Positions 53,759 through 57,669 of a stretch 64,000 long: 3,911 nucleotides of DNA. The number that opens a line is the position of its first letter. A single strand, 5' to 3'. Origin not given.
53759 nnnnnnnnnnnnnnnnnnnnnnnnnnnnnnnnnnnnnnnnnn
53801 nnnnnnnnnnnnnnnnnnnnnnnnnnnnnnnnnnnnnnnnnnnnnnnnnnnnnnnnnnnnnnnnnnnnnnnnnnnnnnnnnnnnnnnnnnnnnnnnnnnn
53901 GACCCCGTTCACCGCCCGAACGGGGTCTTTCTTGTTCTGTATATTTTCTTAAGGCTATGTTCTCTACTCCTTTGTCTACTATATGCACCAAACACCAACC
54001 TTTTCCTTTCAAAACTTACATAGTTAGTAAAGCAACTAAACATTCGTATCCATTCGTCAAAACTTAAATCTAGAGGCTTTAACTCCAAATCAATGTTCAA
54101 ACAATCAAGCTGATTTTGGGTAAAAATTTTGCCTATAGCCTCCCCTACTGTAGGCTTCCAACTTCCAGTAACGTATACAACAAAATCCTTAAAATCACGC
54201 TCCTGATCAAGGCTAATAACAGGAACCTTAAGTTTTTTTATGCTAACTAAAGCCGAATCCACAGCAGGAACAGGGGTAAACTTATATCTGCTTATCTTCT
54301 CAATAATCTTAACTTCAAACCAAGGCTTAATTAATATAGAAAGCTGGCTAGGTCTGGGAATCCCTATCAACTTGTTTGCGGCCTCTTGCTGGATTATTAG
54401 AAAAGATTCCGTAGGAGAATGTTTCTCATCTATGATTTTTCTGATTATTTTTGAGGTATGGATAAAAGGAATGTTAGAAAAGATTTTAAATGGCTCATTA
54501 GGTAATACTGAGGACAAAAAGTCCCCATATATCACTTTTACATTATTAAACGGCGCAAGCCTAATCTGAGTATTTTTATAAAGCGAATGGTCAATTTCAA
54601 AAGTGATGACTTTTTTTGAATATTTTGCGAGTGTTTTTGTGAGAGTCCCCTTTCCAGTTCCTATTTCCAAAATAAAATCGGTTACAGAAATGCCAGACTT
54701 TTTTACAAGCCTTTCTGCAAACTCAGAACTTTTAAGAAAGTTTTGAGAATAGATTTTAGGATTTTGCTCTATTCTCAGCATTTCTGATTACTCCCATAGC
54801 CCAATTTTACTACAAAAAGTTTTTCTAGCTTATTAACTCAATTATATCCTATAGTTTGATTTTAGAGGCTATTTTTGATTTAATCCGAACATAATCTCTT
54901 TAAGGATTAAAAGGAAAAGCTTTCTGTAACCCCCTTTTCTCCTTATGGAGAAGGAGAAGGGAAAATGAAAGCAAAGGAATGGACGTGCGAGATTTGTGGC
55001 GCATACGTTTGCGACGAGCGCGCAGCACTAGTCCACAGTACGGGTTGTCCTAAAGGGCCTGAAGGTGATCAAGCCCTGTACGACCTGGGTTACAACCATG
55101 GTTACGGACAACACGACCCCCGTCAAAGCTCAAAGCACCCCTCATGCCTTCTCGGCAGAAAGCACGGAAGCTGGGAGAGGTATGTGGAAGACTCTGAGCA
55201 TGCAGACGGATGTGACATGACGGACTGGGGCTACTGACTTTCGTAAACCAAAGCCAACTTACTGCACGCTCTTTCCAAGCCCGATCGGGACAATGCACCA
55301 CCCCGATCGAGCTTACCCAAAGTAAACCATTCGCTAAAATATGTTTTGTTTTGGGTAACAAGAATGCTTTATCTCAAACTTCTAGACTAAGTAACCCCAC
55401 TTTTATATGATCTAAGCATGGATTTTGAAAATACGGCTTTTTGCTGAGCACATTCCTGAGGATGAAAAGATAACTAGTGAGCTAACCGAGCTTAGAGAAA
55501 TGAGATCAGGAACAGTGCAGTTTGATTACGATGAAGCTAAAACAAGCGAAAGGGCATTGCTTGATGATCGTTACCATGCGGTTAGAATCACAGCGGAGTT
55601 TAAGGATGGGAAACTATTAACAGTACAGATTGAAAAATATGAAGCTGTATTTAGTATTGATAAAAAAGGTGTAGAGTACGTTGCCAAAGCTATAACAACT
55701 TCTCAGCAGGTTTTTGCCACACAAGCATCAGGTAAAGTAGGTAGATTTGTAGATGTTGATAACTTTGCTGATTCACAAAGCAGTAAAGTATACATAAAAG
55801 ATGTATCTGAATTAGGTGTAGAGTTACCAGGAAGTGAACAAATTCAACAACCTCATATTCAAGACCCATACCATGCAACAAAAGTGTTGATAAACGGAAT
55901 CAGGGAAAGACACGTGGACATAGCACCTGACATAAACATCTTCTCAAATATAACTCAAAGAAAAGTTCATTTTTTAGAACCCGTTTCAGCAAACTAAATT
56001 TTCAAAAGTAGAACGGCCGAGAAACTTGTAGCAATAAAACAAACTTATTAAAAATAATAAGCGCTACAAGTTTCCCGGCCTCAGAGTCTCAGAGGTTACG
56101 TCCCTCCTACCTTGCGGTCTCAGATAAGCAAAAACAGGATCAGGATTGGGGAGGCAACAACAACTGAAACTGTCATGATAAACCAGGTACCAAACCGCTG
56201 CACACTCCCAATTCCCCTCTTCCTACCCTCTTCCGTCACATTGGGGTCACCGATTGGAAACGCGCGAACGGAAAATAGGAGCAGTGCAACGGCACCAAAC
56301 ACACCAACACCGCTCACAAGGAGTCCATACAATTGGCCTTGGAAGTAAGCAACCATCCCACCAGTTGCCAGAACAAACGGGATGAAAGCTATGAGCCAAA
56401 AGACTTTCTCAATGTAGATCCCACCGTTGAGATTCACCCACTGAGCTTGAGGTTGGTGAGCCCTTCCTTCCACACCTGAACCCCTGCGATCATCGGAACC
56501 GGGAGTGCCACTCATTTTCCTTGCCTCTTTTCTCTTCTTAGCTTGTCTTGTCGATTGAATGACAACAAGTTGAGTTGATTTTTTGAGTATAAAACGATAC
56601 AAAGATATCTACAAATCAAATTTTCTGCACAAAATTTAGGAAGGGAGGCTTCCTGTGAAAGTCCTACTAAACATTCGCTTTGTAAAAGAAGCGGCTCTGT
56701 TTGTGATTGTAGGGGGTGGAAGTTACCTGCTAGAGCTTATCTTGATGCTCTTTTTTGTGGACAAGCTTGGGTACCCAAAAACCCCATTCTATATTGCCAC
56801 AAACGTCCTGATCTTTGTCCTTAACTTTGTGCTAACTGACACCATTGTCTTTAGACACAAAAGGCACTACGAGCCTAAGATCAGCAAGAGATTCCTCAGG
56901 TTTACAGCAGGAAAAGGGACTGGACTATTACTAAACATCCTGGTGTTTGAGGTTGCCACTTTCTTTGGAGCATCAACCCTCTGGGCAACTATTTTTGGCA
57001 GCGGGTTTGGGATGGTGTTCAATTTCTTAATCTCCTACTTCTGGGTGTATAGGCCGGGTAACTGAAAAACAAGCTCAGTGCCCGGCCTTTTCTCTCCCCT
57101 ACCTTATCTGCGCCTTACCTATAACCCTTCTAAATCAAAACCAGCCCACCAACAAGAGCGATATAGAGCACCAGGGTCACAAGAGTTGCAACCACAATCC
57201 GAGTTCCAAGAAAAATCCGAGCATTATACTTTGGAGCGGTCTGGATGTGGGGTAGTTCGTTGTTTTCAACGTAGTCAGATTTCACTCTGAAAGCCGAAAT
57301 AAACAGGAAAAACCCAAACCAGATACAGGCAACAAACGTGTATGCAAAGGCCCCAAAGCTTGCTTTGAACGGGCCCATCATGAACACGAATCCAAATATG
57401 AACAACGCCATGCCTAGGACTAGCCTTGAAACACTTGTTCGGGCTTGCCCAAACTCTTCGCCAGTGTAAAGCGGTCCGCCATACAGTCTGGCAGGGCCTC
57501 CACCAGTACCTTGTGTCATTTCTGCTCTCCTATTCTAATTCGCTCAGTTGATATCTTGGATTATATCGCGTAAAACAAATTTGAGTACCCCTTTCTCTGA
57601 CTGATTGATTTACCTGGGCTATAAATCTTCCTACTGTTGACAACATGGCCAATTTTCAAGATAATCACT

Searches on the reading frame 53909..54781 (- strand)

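Call 90: search_protein_families(library=pfam, proteins=[window:53909-54781:-], max_evalue=0.01)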
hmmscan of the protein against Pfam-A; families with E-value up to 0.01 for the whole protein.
window:53909-54781:- (290 aa): 4 families
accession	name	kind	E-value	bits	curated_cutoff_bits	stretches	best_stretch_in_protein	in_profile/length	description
PF00398.26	RrnaAD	-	7.1e-46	156.9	24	1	8-251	5-261/263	Ribosomal RNA adenine dimethylase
PF13649.12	Methyltransf_25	-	4.1e-05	24.6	27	1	37-110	1-78/97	Methyltransferase domain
PF08241.18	Methyltransf_11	-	0.0038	18.3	21.2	1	38-117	1-80/95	Methyltransferase domain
PF05175.20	MTS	-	0.0089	16.1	23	0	4-117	4-119/170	Methyltransferase small domain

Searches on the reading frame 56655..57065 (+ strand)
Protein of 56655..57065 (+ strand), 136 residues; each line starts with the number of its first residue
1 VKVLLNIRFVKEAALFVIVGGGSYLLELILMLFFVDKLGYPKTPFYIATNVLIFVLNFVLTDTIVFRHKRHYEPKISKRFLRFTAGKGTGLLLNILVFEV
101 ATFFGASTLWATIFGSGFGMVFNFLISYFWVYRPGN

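Call 90: search_protein_families(library=pfam, proteins=[window:56655-57065:+], max_evalue=0.01)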
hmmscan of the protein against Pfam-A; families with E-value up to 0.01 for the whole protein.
window:56655-57065:+ (136 aa): 1 family
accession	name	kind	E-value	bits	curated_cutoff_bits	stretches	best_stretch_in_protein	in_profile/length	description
PF04138.20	GtrA_DPMS_TM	-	3.8e-15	56.6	26.1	1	16-131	2-116/117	GtrA/DPMS, transmembrane domain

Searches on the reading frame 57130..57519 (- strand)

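Call 90: search_protein_families(library=pfam, proteins=[window:57130-57519:-], max_evalue=0.01)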
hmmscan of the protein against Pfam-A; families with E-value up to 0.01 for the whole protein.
window:57130-57519:- (129 aa): 1 family
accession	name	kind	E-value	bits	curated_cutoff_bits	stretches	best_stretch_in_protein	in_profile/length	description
PF11297.13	DUF3098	-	0.00074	19.5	25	0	96-123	32-60/67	Protein of unknown function (DUF3098)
